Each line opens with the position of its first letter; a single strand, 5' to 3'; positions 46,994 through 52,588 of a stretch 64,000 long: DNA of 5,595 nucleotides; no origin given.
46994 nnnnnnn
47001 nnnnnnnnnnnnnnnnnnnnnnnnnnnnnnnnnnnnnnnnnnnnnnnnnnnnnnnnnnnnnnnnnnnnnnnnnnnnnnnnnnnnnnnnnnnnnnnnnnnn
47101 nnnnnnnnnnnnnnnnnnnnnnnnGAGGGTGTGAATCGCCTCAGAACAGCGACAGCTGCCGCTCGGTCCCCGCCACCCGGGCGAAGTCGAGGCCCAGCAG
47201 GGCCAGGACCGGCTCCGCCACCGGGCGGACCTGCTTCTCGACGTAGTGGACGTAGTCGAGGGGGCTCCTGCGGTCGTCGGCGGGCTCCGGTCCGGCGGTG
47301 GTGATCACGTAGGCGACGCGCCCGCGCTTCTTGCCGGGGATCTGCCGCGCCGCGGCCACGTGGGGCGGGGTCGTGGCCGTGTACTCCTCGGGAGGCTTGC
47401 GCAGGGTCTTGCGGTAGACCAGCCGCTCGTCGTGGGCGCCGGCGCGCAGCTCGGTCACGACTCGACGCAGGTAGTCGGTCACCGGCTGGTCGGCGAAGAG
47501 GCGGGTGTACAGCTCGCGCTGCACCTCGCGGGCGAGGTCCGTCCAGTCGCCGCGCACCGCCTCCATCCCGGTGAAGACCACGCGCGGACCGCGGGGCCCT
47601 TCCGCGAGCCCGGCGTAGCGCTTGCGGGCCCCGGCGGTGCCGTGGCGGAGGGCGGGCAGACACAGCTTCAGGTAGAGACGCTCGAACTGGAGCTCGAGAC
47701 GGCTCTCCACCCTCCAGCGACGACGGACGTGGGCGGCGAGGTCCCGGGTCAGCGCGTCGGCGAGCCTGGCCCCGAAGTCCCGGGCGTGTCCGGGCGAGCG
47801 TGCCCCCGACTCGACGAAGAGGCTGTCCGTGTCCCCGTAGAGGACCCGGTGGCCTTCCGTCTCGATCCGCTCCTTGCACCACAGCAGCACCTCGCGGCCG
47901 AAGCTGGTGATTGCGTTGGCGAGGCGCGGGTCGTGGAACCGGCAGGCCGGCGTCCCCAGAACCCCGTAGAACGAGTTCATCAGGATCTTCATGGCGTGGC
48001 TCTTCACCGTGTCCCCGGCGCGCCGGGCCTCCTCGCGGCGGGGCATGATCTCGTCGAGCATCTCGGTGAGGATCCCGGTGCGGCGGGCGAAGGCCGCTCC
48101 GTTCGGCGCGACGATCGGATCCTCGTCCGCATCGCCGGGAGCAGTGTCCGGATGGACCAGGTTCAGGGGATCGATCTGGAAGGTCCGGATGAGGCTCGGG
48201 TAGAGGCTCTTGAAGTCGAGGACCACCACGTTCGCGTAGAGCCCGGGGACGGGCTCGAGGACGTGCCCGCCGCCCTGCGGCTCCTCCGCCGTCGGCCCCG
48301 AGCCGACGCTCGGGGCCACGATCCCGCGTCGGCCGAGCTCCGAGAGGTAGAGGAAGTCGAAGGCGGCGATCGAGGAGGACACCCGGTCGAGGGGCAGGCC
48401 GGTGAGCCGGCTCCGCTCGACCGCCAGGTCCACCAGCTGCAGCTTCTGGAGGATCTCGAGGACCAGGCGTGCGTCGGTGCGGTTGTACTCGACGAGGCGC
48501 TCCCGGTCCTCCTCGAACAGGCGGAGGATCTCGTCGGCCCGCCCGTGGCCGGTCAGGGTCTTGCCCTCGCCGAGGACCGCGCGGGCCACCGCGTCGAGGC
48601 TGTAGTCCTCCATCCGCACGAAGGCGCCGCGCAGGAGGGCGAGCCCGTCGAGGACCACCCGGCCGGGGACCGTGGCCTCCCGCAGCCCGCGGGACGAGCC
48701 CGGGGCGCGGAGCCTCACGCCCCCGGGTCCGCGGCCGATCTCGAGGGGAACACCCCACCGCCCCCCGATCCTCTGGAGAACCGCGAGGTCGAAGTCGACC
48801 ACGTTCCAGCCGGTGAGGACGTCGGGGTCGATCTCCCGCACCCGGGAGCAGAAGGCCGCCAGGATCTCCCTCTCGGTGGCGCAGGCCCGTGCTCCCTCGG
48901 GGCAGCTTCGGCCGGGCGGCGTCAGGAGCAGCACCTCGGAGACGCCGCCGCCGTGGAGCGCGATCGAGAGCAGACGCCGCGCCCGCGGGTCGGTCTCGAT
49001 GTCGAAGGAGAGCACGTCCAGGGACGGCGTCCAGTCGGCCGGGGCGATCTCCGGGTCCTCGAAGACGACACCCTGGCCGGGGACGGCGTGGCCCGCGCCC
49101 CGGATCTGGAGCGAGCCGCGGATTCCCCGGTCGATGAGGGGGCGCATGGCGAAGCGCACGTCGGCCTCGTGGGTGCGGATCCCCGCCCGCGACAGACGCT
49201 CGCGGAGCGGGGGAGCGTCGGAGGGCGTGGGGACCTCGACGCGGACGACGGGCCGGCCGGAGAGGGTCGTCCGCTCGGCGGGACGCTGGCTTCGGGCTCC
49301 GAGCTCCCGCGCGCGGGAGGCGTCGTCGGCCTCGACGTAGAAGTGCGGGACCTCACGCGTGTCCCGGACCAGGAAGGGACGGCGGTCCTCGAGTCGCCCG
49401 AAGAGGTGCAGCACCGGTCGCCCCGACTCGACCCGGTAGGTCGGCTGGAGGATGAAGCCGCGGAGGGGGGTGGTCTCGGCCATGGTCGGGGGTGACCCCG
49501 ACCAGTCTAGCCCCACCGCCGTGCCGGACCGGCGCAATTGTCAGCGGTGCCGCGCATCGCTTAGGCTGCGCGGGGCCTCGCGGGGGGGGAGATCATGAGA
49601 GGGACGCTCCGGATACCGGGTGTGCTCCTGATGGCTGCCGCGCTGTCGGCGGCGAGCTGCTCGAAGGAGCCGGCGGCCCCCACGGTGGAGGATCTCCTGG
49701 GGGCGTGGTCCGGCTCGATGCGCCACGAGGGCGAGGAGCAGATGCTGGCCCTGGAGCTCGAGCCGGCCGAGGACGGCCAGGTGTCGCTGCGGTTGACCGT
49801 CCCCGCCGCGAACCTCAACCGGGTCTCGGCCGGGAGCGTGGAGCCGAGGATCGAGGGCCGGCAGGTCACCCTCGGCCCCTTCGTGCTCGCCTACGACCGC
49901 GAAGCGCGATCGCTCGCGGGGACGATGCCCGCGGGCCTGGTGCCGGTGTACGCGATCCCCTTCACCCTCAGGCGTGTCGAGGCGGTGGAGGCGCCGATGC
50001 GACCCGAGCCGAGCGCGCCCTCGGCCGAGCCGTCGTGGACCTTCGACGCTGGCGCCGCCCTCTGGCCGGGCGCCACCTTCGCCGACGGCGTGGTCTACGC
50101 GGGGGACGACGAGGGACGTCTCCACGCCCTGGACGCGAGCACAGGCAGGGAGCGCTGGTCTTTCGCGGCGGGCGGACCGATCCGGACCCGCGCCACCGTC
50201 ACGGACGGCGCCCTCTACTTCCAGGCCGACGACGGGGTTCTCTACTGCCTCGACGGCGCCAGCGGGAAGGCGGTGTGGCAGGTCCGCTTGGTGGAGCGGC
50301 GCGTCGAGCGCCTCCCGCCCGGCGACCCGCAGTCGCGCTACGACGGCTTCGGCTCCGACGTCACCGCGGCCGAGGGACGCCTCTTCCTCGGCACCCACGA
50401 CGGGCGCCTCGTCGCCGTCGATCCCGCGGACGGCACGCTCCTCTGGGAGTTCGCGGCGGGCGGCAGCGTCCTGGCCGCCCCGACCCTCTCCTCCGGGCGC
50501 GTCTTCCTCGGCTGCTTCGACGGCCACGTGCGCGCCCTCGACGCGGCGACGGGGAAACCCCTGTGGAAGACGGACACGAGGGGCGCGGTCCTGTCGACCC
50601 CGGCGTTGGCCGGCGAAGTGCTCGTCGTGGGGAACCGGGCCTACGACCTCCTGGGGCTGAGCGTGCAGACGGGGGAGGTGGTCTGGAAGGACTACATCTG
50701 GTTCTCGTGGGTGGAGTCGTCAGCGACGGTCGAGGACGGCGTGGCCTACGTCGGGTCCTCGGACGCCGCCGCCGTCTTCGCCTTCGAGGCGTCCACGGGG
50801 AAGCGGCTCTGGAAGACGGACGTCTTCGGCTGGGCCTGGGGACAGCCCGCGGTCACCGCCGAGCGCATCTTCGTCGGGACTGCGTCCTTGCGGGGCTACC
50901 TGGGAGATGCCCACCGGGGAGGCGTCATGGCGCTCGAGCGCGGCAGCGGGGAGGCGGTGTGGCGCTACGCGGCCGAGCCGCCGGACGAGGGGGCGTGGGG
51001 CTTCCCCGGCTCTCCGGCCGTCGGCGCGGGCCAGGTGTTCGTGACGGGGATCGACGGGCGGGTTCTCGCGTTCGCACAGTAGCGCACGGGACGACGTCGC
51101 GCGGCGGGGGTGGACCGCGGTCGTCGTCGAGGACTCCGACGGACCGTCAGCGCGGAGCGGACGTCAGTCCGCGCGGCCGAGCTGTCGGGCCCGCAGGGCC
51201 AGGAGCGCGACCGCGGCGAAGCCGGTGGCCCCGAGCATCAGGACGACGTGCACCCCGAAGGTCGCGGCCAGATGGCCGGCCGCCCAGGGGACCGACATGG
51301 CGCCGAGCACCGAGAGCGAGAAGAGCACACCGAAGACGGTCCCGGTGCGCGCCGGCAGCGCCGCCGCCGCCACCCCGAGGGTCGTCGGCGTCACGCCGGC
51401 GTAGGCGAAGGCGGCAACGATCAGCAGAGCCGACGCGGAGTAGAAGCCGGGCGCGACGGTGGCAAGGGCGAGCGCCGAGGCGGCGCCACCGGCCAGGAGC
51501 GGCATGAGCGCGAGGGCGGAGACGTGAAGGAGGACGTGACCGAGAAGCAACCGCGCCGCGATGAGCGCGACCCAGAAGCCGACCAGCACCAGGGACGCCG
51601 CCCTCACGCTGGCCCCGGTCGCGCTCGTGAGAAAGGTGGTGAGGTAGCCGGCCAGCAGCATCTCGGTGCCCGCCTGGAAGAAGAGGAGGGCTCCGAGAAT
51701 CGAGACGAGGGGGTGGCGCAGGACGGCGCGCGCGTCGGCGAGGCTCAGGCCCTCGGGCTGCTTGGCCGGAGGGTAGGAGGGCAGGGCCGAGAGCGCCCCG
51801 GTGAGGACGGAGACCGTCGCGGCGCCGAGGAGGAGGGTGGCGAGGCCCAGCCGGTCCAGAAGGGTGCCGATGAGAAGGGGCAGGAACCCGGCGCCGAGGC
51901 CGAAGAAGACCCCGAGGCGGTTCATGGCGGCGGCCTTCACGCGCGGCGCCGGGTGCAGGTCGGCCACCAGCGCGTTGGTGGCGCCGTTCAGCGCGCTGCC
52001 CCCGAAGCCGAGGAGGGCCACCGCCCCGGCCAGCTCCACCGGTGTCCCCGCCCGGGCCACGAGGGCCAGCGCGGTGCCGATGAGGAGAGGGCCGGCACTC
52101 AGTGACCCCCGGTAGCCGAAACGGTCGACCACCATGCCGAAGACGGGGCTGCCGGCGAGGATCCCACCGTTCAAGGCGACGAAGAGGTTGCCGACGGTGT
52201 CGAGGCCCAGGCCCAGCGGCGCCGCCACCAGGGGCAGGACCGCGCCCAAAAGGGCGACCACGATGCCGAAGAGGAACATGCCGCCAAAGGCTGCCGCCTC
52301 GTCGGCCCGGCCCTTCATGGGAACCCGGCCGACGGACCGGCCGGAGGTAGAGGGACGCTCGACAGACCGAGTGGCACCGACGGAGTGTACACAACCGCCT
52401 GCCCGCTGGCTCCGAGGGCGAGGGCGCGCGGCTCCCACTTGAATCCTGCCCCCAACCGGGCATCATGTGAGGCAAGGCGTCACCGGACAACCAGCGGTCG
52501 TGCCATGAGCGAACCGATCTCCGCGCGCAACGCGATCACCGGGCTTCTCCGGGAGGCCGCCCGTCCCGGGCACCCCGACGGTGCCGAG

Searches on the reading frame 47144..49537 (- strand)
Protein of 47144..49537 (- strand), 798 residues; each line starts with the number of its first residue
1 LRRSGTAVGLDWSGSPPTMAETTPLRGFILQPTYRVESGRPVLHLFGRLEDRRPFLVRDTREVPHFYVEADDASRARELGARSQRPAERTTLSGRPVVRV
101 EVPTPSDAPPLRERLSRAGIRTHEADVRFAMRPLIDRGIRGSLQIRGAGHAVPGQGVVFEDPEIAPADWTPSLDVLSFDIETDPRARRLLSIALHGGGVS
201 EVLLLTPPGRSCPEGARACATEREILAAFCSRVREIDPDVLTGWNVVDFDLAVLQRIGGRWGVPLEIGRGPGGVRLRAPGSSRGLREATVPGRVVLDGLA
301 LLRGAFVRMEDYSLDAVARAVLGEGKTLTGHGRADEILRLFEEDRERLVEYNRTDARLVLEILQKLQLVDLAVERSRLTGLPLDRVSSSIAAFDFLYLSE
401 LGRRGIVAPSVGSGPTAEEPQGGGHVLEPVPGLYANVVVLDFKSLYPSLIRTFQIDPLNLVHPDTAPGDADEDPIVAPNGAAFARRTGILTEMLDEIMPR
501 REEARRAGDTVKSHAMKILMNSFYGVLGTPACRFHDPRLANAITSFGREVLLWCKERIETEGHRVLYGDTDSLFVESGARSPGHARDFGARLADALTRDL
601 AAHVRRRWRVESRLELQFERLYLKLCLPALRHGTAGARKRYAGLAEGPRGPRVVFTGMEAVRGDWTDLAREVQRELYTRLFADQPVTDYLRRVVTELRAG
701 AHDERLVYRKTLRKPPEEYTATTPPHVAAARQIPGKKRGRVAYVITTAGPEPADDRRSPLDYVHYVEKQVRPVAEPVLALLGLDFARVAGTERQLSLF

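Call 82: search_protein_families(library=padloc, proteins=[window:47144-49537:-], max_evalue=0.00001)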
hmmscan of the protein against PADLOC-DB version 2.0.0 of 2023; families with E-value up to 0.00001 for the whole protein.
window:47144-49537:- (798 aa): 1 family
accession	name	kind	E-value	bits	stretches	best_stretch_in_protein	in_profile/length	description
PDLC03707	HEase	-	1.7e-31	106.3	2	219-444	184-407/1671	homing endonuclease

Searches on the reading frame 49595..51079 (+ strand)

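Call 57: search_protein_families(library=pfam, proteins=[window:49595-51079:+], max_evalue=0.001)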
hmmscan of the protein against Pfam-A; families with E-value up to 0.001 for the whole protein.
window:49595-51079:+ (495 aa): 4 families
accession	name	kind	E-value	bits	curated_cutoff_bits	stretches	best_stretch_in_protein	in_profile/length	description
PF13360.13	PQQ_2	-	3.6e-51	174.5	27.6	3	214-366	3-144/233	Outer membrane protein assembly factor BamB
PF13570.13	Beta-prop_ACSF4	-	3.5e-39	135.5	133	2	259-431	18-194/329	Beta-alanine-activating enzyme, beta-propeller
PF01011.28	PQQ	-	7.5e-22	78.2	26.7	1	199-293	52-147/595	Glucose/ethanol/alcohol dehydrogenase, beta-propeller domain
PF20067.5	SSL_N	-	0.00056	20.2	18.9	0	258-273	29-44/46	Strictosidine synthase-like, N-terminal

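Call 82: search_protein_families(library=padloc, proteins=[window:49595-51079:+], max_evalue=0.00001)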
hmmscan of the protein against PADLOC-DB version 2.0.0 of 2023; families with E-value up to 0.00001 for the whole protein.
window:49595-51079:+ (495 aa): 0 families

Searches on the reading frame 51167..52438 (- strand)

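Call 57: search_protein_families(library=pfam, proteins=[window:51167-52438:-], max_evalue=0.001)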
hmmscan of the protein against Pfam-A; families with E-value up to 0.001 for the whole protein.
window:51167-52438:- (424 aa): 1 family
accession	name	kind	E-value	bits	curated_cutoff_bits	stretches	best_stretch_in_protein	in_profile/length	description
PF07690.21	MFS_1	-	3.2e-22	79.3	33.4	2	51-261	2-224/347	Major Facilitator Superfamily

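Call 82: search_protein_families(library=padloc, proteins=[window:51167-52438:-], max_evalue=0.00001)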
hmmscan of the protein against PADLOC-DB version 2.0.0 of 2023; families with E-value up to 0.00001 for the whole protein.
window:51167-52438:- (424 aa): 0 families
